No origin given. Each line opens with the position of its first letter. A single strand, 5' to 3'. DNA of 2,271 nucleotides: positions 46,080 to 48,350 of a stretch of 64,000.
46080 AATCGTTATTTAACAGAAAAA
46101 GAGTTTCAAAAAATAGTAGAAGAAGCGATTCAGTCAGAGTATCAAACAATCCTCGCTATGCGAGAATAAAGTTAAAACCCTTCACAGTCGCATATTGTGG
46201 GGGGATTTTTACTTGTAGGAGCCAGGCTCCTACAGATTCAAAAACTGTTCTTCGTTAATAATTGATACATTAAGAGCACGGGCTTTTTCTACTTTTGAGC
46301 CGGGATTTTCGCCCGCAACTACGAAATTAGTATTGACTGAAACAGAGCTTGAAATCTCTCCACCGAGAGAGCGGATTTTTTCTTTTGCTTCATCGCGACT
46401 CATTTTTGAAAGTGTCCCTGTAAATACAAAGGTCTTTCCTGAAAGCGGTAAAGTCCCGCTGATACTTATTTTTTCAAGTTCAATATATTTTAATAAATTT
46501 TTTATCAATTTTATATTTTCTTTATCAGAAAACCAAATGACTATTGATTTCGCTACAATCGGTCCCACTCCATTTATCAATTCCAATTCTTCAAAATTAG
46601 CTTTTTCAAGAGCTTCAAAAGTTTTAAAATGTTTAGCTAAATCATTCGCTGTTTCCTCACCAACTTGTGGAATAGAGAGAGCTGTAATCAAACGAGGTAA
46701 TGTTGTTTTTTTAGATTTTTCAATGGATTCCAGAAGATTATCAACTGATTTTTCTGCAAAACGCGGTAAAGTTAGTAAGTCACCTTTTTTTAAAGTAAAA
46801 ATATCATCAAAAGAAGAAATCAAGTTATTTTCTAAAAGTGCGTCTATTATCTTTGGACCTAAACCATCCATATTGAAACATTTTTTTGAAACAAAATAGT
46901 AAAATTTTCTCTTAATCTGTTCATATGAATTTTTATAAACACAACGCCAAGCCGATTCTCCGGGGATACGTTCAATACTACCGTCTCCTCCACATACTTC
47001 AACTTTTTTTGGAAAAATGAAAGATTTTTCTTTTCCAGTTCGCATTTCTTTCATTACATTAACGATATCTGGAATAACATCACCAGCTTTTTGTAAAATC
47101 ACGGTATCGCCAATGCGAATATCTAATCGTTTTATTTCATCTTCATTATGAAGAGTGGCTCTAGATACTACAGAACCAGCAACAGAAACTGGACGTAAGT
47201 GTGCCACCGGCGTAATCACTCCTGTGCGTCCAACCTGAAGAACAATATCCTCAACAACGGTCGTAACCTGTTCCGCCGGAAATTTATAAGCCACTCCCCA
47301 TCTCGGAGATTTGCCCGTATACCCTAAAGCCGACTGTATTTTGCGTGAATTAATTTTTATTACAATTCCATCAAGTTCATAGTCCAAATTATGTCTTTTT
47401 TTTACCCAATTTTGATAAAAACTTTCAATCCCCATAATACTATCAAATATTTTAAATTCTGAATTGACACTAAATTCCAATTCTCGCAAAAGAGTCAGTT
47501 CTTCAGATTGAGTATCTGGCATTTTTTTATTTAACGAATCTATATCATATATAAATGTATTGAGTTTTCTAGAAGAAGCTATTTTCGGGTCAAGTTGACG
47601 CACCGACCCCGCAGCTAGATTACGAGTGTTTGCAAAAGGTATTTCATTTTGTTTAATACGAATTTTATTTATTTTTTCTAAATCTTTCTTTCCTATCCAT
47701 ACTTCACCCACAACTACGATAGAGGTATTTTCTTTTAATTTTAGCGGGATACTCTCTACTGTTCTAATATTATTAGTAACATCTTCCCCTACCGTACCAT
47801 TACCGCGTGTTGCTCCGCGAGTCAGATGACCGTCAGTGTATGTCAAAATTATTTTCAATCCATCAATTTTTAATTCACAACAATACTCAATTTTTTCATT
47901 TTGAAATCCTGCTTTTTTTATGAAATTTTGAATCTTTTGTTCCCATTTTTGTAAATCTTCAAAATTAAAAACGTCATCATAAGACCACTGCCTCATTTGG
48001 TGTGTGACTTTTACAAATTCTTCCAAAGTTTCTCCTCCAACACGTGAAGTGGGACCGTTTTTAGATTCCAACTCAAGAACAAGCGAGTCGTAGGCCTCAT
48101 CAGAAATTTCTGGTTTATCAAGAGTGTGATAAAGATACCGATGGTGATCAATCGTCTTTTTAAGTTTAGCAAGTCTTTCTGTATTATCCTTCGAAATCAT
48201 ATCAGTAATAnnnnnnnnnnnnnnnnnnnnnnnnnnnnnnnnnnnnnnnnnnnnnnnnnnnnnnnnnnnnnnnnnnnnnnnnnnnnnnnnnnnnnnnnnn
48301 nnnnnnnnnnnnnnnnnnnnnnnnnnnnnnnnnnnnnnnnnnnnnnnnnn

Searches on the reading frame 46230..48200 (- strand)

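Call 32: search_protein_families(library=pfam, proteins=[window:46230-48200:-])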
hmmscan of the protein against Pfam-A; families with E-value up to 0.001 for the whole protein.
window:46230-48200:- (656 aa): 8 families
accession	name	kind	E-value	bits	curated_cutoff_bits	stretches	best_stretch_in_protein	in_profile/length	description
PF01653.23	DNA_ligase_aden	-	2.7e-89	299.5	27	1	61-310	3-253/253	NAD-dependent DNA ligase adenylation domain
PF03120.22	DNA_ligase_OB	-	4.8e-35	119.7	32.9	1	313-390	1-78/79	NAD-dependent DNA ligase OB-fold domain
PF12826.13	HHH_2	-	9e-23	80.7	27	1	503-566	1-64/64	Helix-hairpin-helix motif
PF00533.33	BRCT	-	8.9e-19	67.9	21.3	1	584-655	4-76/78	BRCA1 C Terminus (BRCT) domain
PF14520.12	HHH_5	-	6.9e-16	58.9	27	2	508-554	5-52/57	Helix-hairpin-helix domain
PF00633.29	HHH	-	3.3e-06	27.1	24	1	527-554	1-28/30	Helix-hairpin-helix motif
PF12738.14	PTCB-BRCT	-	7.2e-06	26.4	22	1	597-649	8-60/63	twin BRCT domain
PF22745.1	Nlig-Ia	-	1.1e-05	26.4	27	1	8-50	4-48/92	DNA ligase-like, N-terminal NAD+-binding domain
